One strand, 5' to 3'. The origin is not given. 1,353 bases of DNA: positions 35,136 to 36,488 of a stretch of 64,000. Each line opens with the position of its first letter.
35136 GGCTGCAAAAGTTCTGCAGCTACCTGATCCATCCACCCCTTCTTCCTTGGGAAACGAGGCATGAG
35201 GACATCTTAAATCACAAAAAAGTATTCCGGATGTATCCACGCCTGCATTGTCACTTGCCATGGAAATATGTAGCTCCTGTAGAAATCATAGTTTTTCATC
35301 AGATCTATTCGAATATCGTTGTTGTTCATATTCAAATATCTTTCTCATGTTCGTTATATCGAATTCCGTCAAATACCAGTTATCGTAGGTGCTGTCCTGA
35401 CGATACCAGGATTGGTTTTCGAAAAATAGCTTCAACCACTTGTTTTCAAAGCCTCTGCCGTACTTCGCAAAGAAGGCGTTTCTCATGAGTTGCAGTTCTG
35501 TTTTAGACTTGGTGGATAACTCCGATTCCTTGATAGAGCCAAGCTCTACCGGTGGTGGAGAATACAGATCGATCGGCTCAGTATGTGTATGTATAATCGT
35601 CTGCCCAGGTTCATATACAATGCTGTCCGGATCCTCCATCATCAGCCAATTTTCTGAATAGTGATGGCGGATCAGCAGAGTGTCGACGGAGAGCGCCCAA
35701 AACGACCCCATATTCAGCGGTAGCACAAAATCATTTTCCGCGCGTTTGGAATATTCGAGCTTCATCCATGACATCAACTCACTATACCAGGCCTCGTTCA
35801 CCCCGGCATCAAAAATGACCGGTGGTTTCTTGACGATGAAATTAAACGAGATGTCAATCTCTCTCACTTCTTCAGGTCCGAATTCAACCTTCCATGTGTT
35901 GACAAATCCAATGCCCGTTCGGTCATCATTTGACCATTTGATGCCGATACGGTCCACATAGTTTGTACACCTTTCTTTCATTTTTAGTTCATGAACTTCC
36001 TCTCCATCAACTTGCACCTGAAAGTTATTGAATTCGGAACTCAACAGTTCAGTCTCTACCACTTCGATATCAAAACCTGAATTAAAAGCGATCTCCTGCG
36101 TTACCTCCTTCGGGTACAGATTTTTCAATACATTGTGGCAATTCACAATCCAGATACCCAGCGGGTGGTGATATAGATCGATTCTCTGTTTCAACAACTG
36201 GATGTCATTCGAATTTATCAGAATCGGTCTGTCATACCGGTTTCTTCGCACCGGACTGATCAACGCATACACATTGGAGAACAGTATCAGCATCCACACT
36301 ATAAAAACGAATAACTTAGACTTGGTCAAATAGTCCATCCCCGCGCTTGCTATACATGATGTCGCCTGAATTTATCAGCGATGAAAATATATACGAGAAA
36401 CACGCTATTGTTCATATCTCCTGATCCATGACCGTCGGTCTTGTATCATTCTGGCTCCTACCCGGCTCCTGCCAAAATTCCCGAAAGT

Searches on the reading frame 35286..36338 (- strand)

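Call 35: search_protein_families(library=pfam, proteins=[window:35286-36338:-], max_evalue=0.0001)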
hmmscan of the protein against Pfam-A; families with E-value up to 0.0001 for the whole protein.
window:35286-36338:- (350 aa): 1 family
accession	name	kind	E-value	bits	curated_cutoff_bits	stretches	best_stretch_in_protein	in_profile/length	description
PF13308.11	YARHG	-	6.5e-15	55.3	27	1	269-339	13-85/85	YARHG domain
